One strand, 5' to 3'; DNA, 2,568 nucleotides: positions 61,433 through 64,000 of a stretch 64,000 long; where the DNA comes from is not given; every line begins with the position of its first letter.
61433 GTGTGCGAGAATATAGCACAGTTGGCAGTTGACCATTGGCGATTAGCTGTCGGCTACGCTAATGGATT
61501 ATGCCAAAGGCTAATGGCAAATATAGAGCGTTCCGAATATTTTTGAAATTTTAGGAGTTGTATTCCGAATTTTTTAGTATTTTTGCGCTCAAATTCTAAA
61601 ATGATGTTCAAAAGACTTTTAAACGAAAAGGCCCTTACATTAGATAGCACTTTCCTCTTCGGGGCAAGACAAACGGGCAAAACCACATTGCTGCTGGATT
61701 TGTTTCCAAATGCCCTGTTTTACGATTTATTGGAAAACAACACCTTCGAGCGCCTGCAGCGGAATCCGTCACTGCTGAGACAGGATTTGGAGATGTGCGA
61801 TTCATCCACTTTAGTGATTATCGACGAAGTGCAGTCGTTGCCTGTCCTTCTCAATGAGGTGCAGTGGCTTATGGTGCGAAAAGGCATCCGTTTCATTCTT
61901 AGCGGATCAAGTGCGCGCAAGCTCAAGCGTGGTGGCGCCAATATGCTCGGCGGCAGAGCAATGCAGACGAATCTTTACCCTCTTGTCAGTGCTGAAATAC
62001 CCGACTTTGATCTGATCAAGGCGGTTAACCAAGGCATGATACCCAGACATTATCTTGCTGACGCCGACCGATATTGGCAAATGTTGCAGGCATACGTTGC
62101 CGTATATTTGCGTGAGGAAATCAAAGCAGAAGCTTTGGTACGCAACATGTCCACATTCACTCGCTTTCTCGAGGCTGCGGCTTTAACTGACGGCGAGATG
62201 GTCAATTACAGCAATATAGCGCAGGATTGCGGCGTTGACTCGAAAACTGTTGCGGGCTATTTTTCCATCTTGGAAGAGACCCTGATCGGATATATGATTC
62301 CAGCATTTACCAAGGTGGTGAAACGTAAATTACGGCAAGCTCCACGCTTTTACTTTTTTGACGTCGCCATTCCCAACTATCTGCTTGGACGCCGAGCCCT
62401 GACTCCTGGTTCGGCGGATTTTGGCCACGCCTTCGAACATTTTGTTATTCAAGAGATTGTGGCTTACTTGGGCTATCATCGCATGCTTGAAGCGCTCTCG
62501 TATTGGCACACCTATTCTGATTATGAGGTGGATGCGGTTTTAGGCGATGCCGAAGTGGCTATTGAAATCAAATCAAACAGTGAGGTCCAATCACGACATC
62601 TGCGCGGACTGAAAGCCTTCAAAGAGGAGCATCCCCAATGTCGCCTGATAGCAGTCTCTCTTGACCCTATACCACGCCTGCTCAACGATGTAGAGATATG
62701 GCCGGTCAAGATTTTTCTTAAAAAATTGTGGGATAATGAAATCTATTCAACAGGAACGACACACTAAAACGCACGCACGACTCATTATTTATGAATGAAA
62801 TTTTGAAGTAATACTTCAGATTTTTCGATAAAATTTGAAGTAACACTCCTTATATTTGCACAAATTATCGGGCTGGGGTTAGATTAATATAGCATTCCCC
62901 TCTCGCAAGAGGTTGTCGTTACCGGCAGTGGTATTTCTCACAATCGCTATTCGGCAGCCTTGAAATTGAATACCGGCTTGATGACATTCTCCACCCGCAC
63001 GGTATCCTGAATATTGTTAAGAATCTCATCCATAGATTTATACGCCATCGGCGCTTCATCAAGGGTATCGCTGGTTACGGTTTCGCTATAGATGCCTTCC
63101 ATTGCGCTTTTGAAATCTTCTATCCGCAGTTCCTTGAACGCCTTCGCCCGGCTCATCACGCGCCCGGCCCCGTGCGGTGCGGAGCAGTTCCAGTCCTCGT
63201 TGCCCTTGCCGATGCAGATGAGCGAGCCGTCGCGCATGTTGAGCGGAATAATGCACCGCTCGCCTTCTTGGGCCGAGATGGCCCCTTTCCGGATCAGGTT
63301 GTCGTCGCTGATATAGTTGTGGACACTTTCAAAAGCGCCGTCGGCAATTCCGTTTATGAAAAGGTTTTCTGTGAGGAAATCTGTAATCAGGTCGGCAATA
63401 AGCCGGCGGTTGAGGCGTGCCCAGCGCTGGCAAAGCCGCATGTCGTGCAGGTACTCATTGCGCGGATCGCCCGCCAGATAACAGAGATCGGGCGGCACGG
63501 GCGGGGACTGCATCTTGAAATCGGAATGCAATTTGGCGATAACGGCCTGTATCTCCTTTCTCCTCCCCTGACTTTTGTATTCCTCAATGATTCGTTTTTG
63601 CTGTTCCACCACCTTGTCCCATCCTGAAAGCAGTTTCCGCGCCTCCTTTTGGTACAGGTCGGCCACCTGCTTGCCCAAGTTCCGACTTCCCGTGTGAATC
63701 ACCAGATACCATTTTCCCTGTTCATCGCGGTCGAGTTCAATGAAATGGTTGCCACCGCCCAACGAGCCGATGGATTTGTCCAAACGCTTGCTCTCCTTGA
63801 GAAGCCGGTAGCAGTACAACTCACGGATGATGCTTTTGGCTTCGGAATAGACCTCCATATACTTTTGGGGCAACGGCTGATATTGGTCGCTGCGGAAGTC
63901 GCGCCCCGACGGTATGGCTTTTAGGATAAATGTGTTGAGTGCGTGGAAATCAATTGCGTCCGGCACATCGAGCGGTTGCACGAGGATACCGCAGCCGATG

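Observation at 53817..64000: Accessory island dense in nucleic-acid enzymes with no recognisable named defence system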

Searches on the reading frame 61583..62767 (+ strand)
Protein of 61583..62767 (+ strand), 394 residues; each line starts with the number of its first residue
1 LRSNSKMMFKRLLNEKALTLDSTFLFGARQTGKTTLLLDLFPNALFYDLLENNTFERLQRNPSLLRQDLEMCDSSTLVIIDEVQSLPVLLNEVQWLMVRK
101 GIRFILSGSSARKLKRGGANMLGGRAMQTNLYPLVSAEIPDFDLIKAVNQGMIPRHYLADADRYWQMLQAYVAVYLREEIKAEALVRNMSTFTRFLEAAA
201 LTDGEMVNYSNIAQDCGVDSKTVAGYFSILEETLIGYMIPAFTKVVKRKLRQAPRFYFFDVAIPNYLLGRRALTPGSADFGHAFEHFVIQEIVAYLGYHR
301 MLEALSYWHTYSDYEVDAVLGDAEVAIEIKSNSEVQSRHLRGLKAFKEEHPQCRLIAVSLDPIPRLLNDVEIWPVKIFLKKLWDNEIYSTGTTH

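Call 4: search_protein_families(library=pfam, proteins=[window:61583-62767:+], max_evalue=0.01)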
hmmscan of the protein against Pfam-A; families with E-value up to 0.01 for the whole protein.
window:61583-62767:+ (394 aa): 3 families
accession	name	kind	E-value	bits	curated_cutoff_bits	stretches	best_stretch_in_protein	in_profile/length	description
PF13635.12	DUF4143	-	2.8e-32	112.1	28.1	1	179-332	3-160/160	Domain of unknown function (DUF4143)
PF13173.12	AAA_14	-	4.4e-20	72.4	27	1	23-138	5-127/129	AAA domain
PF13401.12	AAA_22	-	3.3e-05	24.6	27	1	56-109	66-123/130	AAA domain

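Call 6: search_protein_families(library=padloc, proteins=[window:61583-62767:+], max_evalue=0.01)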
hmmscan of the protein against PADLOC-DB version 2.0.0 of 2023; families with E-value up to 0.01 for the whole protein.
window:61583-62767:+ (394 aa): 7 families
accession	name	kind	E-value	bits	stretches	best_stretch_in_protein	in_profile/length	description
PDLC04790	PDC-S01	-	1.8e-52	176.5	2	143-352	173-388/422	-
PDLC04789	PDC-S01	-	4.1e-47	159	1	13-359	10-365/375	-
PDLC04787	PDC-S01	-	6.2e-28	95.8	1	24-380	31-407/412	-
PDLC04791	PDC-S01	-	2.7e-21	73.7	1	4-361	6-378/395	-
PDLC04788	PDC-S01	-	8.5e-15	52.6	2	188-353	229-401/448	-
PDLC04786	PDC-S01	-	1.3e-11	42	2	25-135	25-149/439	-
PDLC04792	PDC-S01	-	6.5e-11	39.5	1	24-110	23-122/452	-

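Call 7: search_protein_families(library=ncbifam, proteins=[window:61583-62767:+], max_evalue=0.01)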
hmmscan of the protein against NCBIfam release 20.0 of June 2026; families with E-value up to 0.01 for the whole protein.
window:61583-62767:+ (394 aa): 0 families

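Call 12: find_encoding_contigs(protein=window:61583-62767:+, flank=10000, max_places=8)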
Protein window:61583-62767:+ (394 aa): no gene with exactly this product is on record in the collection.

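Call 13: find_encoding_contigs(protein=window:61601-62767:+, flank=10000, max_places=8)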
Protein window:61601-62767:+ (388 aa): 1 contig read that carries it; 1 place shown.
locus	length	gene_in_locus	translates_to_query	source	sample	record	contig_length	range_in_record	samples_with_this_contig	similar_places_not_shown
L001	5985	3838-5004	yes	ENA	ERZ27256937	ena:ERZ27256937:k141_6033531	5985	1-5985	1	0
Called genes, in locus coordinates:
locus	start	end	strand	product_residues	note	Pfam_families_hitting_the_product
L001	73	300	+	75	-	PF10543:ORF6N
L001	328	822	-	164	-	PF00929:RNase_T, PF16473:Rv2179c-like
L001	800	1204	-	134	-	-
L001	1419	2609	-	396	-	PF13855:LRR_8 (faint), PF13306:LRR_5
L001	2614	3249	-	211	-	-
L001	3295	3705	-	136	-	-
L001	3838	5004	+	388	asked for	PF13173:AAA_14, PF13635:DUF4143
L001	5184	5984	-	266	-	?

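Call 71: search_protein_families(library=phrogs, proteins=[window:61601-62767:+], max_evalue=0.001)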
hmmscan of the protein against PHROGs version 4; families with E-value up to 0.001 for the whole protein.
window:61601-62767:+ (388 aa): 0 families

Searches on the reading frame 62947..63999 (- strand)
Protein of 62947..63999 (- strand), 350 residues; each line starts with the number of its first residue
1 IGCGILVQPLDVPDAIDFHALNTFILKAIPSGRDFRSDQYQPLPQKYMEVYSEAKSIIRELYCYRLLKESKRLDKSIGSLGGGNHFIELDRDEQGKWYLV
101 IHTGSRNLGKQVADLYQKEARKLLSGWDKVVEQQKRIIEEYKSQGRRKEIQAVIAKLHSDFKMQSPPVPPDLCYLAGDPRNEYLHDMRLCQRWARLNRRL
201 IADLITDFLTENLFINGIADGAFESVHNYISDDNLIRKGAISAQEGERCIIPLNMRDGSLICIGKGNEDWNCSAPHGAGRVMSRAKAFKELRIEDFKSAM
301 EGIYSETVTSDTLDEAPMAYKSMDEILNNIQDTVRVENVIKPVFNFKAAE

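Call 4: search_protein_families(library=pfam, proteins=[window:62947-63999:-], max_evalue=0.01)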
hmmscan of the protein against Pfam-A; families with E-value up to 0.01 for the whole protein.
window:62947-63999:- (350 aa): 1 family
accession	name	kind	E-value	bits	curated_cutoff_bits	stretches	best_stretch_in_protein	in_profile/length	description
PF01139.22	RtcB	-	2.7e-48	165.7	27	1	68-347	138-425/426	tRNA-splicing ligase RtcB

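Call 6: search_protein_families(library=padloc, proteins=[window:62947-63999:-], max_evalue=0.01)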
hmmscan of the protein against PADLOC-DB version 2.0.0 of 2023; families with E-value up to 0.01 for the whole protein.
window:62947-63999:- (350 aa): 1 family
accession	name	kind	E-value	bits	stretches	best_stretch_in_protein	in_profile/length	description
PDLC04044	PD-T4-6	-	0.0038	14.4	1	66-123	29-91/372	-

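Call 7: search_protein_families(library=ncbifam, proteins=[window:62947-63999:-], max_evalue=0.01)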
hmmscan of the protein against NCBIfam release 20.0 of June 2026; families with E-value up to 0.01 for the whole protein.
window:62947-63999:- (350 aa): 4 families
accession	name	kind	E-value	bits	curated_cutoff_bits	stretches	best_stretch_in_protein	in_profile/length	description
NF052663.1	RtcB_rel_intein2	exception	1.7e-37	129.5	1050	2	170-345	438-623/626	intein-containing RctB family protein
NF007153.0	PRK09588.1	equivalog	1.3e-22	80.4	407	2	181-348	199-373/379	RNA ligase RtcB family protein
TIGR03073.1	release_rtcB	hypoth_equivalog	8.3e-16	57.9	271.8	2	180-337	187-349/356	RNA ligase RtcB family protein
NF038162.1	RtcB_rel_intein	exception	1e-12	46.9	1150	1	246-331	852-942/961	intein-containing RtcB family protein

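Call 27: find_homologous_proteins(query=window:62947-63999:-, max_evalue=1e-30)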
Query window:62947-63999:- (350 aa): 8000 proteins with E <= 1e-30 among 8000 candidates; the best 120 are listed.
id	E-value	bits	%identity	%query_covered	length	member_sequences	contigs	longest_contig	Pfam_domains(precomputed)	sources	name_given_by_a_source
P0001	8.1e-217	737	92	100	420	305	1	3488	PF01139.23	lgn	-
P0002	1.1e-194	664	82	100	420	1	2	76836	PF01139.23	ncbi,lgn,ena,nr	ncbi:MAG: RtcB family protein [Bacteroidales bacterium]|nr:RtcB family protein [Bacteroidales bacter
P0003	5.0e-163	560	68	100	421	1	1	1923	PF01139.23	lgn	-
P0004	3.8e-160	551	68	100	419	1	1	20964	PF01139.23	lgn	-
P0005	1.5e-159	549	68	100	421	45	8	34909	PF01139.23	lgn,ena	-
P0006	3.6e-159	548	68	100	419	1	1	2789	PF01139.23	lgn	-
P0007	7.7e-159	546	67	100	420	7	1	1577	PF01139.23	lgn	-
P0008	2.4e-158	545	67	100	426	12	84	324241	PF01139.23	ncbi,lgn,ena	-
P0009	2.6e-158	545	67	100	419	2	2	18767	PF01139.23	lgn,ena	-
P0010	4.5e-158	544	66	100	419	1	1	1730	PF01139.23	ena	-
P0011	5.9e-158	544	66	100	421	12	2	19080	PF01139.23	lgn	-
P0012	1.4e-157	542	68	100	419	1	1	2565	PF01139.23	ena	-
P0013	3.1e-157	541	67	100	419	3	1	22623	PF01139.23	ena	-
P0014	3.4e-157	541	68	100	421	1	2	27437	PF01139.23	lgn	-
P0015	3.9e-157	541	69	100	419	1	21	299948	PF01139.23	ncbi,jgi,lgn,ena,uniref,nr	ncbi:RtcB family protein [Bacteroides sp. GD17]|jgi:tRNA-splicing ligase RtcB|uniref:RtcB family pro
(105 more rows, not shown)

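Call 28: find_encoding_contigs(protein=P0002, flank=10000, max_places=4)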
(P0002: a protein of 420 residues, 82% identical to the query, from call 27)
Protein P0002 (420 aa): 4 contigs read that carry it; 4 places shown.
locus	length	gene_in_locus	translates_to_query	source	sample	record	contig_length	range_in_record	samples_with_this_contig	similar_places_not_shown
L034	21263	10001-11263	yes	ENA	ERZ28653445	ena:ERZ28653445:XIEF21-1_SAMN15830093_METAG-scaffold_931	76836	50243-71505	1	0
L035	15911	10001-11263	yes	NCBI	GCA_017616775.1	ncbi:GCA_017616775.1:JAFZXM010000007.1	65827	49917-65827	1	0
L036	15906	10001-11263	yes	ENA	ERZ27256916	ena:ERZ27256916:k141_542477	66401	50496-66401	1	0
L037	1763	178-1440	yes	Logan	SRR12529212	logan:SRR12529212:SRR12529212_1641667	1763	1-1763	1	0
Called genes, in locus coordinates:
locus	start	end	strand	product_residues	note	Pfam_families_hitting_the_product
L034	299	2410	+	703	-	PF18962:Por_Secre_tail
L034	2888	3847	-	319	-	PF01259:SAICAR_synt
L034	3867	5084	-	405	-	PF18175:HU-CCDC81_bac_2, PF05036:SPOR (weak)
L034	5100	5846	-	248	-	PF02348:CTP_transf_3, PF12804:NTP_transf_3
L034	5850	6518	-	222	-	PF00005:ABC_tran (faint), PF01712:dNK, PF02223:Thymidylate_kin (weak), PF13238:AAA_18 (weak)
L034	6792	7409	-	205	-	-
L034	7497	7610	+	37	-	-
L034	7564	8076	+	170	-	PF13091:PLDc_2, PF00614:PLDc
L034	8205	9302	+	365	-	PF01863:YgjP-like (weak)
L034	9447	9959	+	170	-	PF13091:PLDc_2, PF00614:PLDc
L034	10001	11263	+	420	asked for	PF01139:RtcB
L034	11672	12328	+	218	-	-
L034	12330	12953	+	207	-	-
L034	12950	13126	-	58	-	-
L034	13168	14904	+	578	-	PF00004:AAA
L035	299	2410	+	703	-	PF18962:Por_Secre_tail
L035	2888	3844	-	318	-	PF01259:SAICAR_synt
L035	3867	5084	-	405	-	PF18175:HU-CCDC81_bac_2, PF05036:SPOR (weak)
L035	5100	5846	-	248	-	PF02348:CTP_transf_3, PF12804:NTP_transf_3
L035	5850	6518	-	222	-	PF00005:ABC_tran (faint), PF01712:dNK, PF02223:Thymidylate_kin (weak), PF13238:AAA_18 (weak)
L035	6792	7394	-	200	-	-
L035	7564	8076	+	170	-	PF13091:PLDc_2, PF00614:PLDc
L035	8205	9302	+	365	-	PF01863:YgjP-like (weak)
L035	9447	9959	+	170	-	PF13091:PLDc_2, PF00614:PLDc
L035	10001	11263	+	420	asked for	PF01139:RtcB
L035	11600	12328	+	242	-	-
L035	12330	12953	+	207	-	-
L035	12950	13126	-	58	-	-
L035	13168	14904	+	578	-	PF00004:AAA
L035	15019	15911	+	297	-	PF14281:PDDEXK_4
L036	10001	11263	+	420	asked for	PF01139:RtcB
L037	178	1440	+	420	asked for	PF01139:RtcB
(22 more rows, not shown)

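Call 29: find_encoding_contigs(protein=P0001, flank=10000, max_places=4)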
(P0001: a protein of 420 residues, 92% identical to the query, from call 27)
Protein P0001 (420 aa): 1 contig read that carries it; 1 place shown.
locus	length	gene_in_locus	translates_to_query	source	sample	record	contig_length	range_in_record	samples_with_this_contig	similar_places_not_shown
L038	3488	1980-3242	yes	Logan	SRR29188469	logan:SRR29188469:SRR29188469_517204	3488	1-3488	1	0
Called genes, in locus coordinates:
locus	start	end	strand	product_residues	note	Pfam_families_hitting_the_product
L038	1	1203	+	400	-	?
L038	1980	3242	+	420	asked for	PF01139:RtcB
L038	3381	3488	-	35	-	?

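Call 57: search_protein_families(library=pfam, proteins=[L035:12330-12953:+], max_evalue=0.01)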
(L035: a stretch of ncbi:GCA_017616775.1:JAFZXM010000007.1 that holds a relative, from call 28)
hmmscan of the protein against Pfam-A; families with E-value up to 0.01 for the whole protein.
L035:12330-12953:+ (207 aa): 0 families
